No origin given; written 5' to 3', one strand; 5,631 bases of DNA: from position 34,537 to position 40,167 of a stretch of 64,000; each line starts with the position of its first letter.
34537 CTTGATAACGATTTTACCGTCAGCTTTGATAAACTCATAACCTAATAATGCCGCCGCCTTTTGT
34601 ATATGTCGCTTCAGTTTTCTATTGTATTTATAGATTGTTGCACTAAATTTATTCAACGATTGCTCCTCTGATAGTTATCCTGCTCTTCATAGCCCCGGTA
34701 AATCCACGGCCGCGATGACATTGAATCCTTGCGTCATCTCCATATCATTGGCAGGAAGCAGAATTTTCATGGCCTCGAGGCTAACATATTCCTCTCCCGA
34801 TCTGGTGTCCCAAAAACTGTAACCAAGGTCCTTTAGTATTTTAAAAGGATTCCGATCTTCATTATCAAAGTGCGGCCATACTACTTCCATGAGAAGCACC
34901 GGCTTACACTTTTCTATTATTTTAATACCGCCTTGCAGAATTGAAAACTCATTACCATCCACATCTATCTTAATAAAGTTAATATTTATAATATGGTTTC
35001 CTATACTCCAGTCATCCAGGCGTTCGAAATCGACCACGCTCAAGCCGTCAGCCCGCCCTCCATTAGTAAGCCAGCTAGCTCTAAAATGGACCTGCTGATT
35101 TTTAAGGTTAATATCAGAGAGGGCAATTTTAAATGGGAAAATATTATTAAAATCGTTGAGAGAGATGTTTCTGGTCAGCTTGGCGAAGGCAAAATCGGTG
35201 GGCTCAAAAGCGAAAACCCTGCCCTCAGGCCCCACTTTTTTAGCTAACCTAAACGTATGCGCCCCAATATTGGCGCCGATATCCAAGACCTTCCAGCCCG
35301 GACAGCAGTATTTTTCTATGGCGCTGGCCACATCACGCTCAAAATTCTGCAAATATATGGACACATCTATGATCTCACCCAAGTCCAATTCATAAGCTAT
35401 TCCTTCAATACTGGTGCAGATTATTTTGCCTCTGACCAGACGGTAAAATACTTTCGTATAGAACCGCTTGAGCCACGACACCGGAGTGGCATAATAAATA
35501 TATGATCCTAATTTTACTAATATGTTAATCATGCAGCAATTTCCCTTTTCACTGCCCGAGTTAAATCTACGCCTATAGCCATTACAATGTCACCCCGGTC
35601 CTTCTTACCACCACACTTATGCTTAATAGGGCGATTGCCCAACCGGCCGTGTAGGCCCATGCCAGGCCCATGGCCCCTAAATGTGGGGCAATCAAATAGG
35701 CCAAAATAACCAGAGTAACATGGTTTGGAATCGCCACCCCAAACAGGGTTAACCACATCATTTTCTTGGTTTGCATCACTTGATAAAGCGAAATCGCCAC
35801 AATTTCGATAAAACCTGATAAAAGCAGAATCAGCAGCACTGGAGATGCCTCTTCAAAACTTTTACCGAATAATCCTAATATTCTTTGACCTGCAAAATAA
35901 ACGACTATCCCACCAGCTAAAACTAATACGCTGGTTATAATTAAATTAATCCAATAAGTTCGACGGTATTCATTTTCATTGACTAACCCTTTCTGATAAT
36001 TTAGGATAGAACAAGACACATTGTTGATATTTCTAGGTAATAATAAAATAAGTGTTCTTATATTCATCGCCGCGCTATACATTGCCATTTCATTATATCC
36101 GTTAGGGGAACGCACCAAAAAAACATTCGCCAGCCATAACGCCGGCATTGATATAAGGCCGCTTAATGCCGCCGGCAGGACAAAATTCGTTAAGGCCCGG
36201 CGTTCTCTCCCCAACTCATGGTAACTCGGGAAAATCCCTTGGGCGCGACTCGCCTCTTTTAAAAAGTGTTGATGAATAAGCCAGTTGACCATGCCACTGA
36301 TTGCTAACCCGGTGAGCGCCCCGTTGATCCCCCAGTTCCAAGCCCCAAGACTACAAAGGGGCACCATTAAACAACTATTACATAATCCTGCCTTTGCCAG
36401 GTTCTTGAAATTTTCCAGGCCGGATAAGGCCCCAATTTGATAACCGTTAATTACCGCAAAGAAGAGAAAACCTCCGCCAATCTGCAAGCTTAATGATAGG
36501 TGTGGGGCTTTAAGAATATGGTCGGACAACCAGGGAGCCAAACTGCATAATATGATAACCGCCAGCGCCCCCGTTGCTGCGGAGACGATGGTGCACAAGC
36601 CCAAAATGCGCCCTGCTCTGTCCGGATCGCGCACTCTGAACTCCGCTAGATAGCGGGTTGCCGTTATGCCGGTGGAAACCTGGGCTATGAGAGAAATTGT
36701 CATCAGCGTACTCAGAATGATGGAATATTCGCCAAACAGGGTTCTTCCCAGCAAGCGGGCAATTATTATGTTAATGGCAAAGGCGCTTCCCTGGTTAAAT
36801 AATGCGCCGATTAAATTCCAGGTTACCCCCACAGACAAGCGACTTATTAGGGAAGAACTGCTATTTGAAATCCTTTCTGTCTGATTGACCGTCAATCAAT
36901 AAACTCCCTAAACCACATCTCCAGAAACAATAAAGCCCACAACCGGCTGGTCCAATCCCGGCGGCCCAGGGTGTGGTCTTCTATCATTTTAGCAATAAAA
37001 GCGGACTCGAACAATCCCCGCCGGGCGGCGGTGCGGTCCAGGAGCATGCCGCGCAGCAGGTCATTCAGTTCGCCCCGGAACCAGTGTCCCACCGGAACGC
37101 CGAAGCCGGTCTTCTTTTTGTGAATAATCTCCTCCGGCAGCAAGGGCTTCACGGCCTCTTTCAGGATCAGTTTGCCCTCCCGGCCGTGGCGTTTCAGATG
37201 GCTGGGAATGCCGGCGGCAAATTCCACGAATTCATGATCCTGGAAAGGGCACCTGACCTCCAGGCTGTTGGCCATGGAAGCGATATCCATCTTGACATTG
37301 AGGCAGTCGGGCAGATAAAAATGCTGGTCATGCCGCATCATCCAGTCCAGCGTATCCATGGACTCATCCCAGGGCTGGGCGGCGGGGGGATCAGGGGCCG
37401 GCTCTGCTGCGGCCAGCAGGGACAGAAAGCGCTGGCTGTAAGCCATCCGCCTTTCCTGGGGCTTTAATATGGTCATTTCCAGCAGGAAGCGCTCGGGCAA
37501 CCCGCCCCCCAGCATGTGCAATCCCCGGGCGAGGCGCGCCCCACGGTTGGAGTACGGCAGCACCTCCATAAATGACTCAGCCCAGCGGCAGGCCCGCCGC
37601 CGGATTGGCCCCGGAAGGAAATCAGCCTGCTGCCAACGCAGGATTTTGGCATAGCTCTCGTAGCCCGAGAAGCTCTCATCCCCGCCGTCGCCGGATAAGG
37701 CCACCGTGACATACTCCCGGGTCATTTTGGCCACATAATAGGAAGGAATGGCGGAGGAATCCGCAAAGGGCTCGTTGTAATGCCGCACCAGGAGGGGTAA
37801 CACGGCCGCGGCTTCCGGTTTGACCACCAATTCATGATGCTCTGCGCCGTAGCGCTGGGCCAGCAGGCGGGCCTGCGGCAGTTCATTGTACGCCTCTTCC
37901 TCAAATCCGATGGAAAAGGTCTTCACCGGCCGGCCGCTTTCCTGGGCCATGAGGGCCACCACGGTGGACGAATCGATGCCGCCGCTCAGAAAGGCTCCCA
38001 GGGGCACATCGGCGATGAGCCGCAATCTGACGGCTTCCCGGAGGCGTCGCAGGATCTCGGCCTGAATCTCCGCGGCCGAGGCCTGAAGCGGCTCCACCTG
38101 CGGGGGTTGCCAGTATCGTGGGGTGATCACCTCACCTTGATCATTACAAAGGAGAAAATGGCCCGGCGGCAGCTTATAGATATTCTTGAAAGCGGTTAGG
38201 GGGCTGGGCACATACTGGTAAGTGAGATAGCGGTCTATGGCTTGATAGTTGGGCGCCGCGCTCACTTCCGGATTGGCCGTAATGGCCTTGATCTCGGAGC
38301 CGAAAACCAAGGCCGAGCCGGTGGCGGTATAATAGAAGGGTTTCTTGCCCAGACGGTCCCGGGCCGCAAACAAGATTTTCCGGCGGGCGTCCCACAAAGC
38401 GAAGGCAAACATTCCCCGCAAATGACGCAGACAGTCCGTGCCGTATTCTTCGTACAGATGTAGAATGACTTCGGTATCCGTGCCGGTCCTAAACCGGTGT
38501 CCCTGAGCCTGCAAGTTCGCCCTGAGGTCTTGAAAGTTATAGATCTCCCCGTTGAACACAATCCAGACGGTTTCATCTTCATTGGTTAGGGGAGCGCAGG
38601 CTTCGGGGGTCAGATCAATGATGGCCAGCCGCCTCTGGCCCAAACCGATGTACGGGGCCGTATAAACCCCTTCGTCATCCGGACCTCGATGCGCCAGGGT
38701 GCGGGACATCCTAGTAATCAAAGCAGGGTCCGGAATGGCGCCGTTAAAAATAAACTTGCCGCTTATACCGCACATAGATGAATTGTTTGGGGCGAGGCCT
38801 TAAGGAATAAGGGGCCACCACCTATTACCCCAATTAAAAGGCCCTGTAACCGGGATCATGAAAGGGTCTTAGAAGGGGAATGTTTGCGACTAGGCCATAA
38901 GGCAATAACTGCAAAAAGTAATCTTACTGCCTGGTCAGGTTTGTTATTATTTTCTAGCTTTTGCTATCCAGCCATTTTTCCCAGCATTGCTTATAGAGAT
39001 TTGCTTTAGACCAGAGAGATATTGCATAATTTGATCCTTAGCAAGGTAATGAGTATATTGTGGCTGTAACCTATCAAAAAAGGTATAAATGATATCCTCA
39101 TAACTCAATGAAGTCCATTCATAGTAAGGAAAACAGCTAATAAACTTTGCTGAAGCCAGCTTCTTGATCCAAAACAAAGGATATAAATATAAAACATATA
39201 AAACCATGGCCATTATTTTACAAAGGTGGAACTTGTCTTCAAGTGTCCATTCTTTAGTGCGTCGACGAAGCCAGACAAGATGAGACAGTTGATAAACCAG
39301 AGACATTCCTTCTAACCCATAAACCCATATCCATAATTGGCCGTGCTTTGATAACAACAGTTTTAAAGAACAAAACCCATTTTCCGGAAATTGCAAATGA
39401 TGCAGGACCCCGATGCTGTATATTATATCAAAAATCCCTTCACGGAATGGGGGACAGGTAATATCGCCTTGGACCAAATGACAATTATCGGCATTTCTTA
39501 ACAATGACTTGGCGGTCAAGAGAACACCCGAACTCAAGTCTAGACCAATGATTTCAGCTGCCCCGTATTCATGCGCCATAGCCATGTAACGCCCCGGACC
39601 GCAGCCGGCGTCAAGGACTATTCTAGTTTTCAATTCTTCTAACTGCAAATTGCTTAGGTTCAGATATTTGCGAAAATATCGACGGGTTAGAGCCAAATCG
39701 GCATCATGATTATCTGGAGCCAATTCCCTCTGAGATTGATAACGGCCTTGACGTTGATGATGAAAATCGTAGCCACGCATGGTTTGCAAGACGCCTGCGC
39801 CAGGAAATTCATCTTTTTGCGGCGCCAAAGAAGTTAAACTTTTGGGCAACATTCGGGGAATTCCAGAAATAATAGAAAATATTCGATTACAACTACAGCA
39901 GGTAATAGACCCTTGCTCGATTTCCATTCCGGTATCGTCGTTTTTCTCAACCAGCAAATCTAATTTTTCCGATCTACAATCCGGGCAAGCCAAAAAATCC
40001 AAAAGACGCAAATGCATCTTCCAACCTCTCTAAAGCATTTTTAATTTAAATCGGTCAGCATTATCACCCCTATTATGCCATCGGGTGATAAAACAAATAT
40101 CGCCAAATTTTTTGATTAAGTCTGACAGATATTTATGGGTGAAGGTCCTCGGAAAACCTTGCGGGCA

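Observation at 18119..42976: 25-kb single-strand Wzx/Wzy glycan island unusually dense in tailoring enzymes: 3 AsnB-type amidotransferases and 8 methyltransferase genes, with no nucleotide-sugar synthesis genes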

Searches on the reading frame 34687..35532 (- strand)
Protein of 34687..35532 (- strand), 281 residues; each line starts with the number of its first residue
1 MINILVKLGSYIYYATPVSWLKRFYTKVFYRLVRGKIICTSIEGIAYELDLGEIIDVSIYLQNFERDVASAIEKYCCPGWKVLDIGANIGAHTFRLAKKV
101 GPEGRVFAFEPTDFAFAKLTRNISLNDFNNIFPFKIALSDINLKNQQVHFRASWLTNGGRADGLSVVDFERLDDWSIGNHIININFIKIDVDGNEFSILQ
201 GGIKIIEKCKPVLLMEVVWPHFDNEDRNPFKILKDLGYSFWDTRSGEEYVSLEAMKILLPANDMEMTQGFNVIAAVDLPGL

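Call 5: search_protein_families(library=pfam, proteins=[window:34687-35532:-], max_evalue=0.01)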
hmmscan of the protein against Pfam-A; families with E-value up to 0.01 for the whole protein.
window:34687-35532:- (281 aa): 4 families
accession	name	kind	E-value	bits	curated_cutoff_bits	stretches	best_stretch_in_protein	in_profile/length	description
PF05050.19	Methyltransf_21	-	1.1e-18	68.4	22.7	1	84-239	1-172/173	Methyltransferase FkbM domain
PF13847.12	Methyltransf_31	-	0.00091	19.4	27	1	80-131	5-56/145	Methyltransferase domain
PF18193.7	Fibrillin_U_N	-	0.0012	19.2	26.2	1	72-85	18-31/37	Fibrillin 1 unique N-terminal domain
PF02475.24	TRM5-TYW2_MTfase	-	0.0022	18.4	28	1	44-141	7-99/164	TRM5/TYW2 methyltransferase domain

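Call 7: search_protein_families(library=ncbifam, proteins=[window:34687-35532:-], max_evalue=0.001)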
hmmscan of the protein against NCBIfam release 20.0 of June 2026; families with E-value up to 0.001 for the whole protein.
window:34687-35532:- (281 aa): 5 families
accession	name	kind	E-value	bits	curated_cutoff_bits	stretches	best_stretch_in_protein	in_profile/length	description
TIGR01444.1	fkbM_fam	subfamily_domain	9.5e-27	94.2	37.7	1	82-217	2-142/143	FkbM family methyltransferase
NF047824.1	tRNAwyosineTaw2Meth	equivalog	4.4e-05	23.3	350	1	80-145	95-159/245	tRNA(Phe) (4-demethylwyosine(37)-C(7)) aminocarboxypropyltransferase Taw2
TIGR02469.1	CbiT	equivalog_domain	0.00072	19.8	78.3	0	80-132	21-72/124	precorrin-6Y C5,15-methyltransferase (decarboxylating) subunit CbiT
NF008823.0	PRK11873.1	subfamily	0.00075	19.1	263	0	78-145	77-144/272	arsenite methyltransferase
NF047649.1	MTase_UXPK_star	exception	0.00094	18.3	460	0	77-132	76-131/283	methyltransferase/UXPK-star double selenoprotein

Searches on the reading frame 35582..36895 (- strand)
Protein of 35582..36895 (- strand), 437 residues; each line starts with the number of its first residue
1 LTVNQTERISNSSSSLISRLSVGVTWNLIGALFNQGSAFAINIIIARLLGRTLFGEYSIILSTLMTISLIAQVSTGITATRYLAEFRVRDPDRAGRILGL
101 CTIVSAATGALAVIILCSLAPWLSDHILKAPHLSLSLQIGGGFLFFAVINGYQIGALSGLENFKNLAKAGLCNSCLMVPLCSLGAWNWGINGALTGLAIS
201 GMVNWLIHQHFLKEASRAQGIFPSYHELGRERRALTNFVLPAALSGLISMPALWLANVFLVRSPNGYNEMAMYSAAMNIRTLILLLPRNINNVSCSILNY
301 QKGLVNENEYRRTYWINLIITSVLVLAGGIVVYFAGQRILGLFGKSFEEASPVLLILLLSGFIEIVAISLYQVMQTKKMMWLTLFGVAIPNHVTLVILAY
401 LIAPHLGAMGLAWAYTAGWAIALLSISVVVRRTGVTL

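Call 5: search_protein_families(library=pfam, proteins=[window:35582-36895:-], max_evalue=0.01)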
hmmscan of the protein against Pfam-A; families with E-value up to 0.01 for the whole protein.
window:35582-36895:- (437 aa): 1 family
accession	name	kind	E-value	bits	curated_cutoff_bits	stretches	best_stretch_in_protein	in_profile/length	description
PF01943.22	Polysacc_synt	-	6.1e-13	49.3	28.2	1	23-285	4-256/274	Polysaccharide biosynthesis protein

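Call 7: search_protein_families(library=ncbifam, proteins=[window:35582-36895:-], max_evalue=0.001)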
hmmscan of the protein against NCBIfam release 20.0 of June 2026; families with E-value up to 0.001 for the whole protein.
window:35582-36895:- (437 aa): 1 family
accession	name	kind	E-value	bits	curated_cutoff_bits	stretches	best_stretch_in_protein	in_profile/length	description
NF041503.1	WZX_like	subfamily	7.6e-09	35.1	300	1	145-365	140-361/429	O-unit flippase-like protein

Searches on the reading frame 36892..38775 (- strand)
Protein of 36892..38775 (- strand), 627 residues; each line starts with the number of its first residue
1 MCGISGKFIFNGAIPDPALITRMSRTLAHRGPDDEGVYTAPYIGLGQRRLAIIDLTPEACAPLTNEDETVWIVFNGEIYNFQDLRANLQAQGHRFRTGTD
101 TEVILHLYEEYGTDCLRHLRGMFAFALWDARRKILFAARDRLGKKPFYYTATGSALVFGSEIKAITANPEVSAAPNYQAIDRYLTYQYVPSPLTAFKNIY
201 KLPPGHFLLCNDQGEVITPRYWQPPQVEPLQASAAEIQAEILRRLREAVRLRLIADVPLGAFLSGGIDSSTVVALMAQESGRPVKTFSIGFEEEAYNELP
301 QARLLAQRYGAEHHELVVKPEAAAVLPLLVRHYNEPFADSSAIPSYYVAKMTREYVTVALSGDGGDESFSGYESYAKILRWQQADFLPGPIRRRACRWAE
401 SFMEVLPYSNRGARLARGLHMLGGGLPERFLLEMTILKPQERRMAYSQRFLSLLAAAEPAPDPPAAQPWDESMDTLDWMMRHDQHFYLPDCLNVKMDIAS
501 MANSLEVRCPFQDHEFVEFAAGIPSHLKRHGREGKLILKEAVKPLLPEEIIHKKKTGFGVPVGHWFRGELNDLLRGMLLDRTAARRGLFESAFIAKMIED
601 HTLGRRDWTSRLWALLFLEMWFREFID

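Call 5: search_protein_families(library=pfam, proteins=[window:36892-38775:-], max_evalue=0.01)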
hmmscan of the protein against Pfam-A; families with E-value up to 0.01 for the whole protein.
window:36892-38775:- (627 aa): 6 families
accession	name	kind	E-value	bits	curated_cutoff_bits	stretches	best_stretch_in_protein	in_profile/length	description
PF00733.27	Asn_synthase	-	8.5e-101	338.6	21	1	241-623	2-354/354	Asparagine synthase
PF13537.11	GATase_7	-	1.4e-45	154.7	25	1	48-166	2-122/123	Glutamine amidotransferase domain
PF13522.11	GATase_6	-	5.1e-43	146.7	27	1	32-161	1-130/130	Glutamine amidotransferase domain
PF12481.13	DUF3700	-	2e-06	27.9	27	1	70-175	77-186/228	Aluminium induced protein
PF06508.19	QueC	-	5.6e-05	23.2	22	1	262-319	5-61/210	Queuosine biosynthesis protein QueC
PF02540.23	NAD_synthase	-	0.0095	15.5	21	0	242-326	6-89/242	NAD synthase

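Call 7: search_protein_families(library=ncbifam, proteins=[window:36892-38775:-], max_evalue=0.001)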
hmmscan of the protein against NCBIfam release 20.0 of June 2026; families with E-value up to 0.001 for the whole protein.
window:36892-38775:- (627 aa): 11 families
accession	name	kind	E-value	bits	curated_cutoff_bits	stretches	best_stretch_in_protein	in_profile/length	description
TIGR03108.1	eps_aminotran_1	hypoth_equivalog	9.1e-190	632.4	816.9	1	1-623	1-626/628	XrtA/PEP-CTERM system amidotransferase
TIGR01536.1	asn_synth_AEB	equivalog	2.6e-147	492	267.1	1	2-558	1-517/517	asparagine synthase (glutamine-hydrolyzing)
TIGR03104.1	trio_amidotrans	equivalog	5.9e-134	447.5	570.1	2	1-378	1-386/589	N-acetylglutaminylglutamine amidotransferase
NF006949.0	PRK09431.1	equivalog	9.5e-90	301.7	499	3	1-167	1-167/554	asparagine synthase B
NF033535.1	lass_lactam_cya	exception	2.1e-71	241.4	525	2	1-371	1-378/668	lasso peptide isopeptide bond-forming cyclase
NF033561.1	macrolact_Ik_Al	subfamily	7.4e-24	84.3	300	1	140-623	98-556/561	albusnodin/ikarugamycin family macrolactam cyclase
NF001484.0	PRK00331.1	subfamily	1.3e-12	47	381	1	60-165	85-198/601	isomerizing glutamine--fructose-6-phosphate transaminase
TIGR01135.1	glmS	equivalog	8.1e-12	44.4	418.05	1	61-164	85-196/607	glutamine--fructose-6-phosphate transaminase (isomerizing)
TIGR01134.1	purF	equivalog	2.4e-09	37.1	350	1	60-168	84-202/432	amidophosphoribosyltransferase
TIGR00364.1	TIGR00364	equivalog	5.8e-05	22.7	150.3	1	262-319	4-60/201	7-cyano-7-deazaguanine synthase QueC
NF002048.0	PRK00876.1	subfamily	0.00096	18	313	0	228-321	10-103/330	NAD(+) synthase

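Call 50: find_related_loci(query=A3, collection=metagenome_contigs, flank=6000)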
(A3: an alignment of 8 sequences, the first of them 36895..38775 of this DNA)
Query A3 (627 aa) in metagenome_contigs; peptide patterns used: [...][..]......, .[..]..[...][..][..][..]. (x = any residue, [..] = any of these).
600 stretches matched a pattern (row limit reached: there are more); 597 encode a relative of the query (tblastn E <= 1e-3); the best 80 are kept; 80 distinct loci.
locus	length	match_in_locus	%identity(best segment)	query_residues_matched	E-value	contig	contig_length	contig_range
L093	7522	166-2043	53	1-627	0e+0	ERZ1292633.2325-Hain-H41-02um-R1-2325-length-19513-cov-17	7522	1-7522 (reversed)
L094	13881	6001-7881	50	1-627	0e+0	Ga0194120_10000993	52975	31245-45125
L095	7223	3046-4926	48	1-627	0e+0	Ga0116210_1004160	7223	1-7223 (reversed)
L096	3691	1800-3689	46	1-617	0e+0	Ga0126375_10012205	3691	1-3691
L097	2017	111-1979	48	1-627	0e+0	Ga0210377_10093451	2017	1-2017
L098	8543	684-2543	44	1-624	6e-169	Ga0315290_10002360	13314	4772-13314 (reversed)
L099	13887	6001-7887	44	1-627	1e-168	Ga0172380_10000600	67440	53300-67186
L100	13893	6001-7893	47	1-627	1e-168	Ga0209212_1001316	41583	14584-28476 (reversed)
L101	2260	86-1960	46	1-627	0e+0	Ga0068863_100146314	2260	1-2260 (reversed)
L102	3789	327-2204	44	1-627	6e-174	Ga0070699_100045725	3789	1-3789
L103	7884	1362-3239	45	1-627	7e-167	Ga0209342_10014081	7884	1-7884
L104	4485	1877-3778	46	1-627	1e-170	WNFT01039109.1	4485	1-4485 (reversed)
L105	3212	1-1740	47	44-627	4e-174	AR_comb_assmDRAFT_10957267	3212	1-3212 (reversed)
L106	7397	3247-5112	46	1-627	2e-165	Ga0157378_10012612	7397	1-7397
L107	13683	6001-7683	49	64-627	2e-162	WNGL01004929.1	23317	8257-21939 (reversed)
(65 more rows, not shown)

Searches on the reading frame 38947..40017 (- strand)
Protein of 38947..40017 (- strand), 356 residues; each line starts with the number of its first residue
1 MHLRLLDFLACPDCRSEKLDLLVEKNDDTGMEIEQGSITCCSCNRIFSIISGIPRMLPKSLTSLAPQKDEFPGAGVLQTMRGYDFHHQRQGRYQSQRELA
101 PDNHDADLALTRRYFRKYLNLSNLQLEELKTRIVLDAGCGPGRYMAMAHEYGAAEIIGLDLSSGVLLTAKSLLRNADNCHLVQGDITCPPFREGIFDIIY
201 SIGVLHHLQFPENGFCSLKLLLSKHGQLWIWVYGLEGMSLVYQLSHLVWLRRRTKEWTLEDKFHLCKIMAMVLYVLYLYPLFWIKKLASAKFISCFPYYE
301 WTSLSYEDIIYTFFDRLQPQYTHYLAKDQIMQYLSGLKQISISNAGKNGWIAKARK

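Call 5: search_protein_families(library=pfam, proteins=[window:38947-40017:-], max_evalue=0.01)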
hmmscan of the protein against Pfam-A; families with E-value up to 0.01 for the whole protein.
window:38947-40017:- (356 aa): 9 families
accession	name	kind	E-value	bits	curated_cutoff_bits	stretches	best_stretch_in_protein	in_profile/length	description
PF08241.18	Methyltransf_11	-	6.7e-17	62.3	21.2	1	135-230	1-95/95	Methyltransferase domain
PF13649.12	Methyltransf_25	-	4.2e-16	59.8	27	1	134-212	1-81/97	Methyltransferase domain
PF13847.12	Methyltransf_31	-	7e-12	45.7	27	1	133-230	6-109/145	Methyltransferase domain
PF08242.18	Methyltransf_12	-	1.4e-09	39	30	1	135-226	1-96/98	Methyltransferase domain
PF08003.17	Methyltransf_9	-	3.9e-09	36.3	23.8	1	125-237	110-224/315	Protein of unknown function (DUF1698)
PF13489.12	Methyltransf_23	-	4.7e-09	36.6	27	1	121-236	12-122/164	Methyltransferase domain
PF03966.22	Trm112p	-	1.4e-07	31.7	22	1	3-50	2-38/40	Trm112p-like protein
PF01728.25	FtsJ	-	3.5e-06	27.5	24.1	1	128-193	20-82/181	FtsJ-like methyltransferase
PF02353.26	CMAS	-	6.3e-05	22.9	27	1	119-210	53-142/273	Mycolic acid cyclopropane synthetase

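Call 7: search_protein_families(library=ncbifam, proteins=[window:38947-40017:-], max_evalue=0.001)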
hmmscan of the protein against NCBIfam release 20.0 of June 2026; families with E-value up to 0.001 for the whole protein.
window:38947-40017:- (356 aa): 16 families
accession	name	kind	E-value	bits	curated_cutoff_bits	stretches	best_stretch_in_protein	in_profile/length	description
NF011650.0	PRK15068.1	equivalog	6e-12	45.1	209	1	125-230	117-225/324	tRNA 5-methoxyuridine(34)/uridine 5-oxyacetic acid(34) synthase CmoB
TIGR00452.1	TIGR00452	equivalog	1.2e-11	44.1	275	1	125-230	112-219/316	tRNA 5-methoxyuridine(34)/uridine 5-oxyacetic acid(34) synthase CmoB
TIGR02072.1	BioC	equivalog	7.7e-11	42.3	184.95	1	128-239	32-141/244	malonyl-ACP O-methyltransferase BioC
NF038101.1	Trm112_arch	equivalog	8.1e-11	41.9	77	1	1-60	1-57/59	methytransferase partner Trm112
NF045667.1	MTase_DVU1556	equivalog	6.8e-10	38.7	155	1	129-230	21-119/213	DVU_1556 family methyltransferase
NF007610.0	PRK10258.1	equivalog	1.4e-08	34.4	342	1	125-201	37-109/251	malonyl-ACP O-methyltransferase BioC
NF002463.0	PRK01683.1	equivalog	1.8e-06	27.8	297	1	127-228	28-126/258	trans-aconitate 2-methyltransferase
TIGR04290.1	meth_Rta_06860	hypoth_equivalog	5.2e-06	26.1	300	1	117-211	36-131/226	TIGR04290 family methyltransferase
NF001244.0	PRK00216.1-5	equivalog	6.8e-06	25.5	216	1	126-199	44-122/236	bifunctional demethylmenaquinone methyltransferase/2-methoxy-6-polyprenyl-1,4-benzoquinol methylase UbiE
NF043040.1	corrin_prot_MT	hypoth_equivalog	7.4e-06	25.5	180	1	130-229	41-146/216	corrinoid protein-associated methyltransferase CpaM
TIGR01934.1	MenG_MenH_UbiE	subfamily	2.1e-05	23.9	158.35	1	127-199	36-110/223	ubiquinone/menaquinone biosynthesis methyltransferase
TIGR02021.1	BchM-ChlM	equivalog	0.00011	21.7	158.9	1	121-208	45-131/218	magnesium protoporphyrin IX methyltransferase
NF004452.0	PRK05785.1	equivalog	0.00029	20.4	207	1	130-206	51-121/228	hypothetical protein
TIGR01983.1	UbiG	equivalog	0.0003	20.1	102.95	1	123-229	42-150/228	bifunctional 2-polyprenyl-6-hydroxyphenol methylase/3-demethylubiquinol 3-O-methyltransferase UbiG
NF001080.0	PRK00121.2-2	equivalog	0.00066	18.9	132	1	131-187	47-106/224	tRNA (guanosine(46)-N7)-methyltransferase TrmB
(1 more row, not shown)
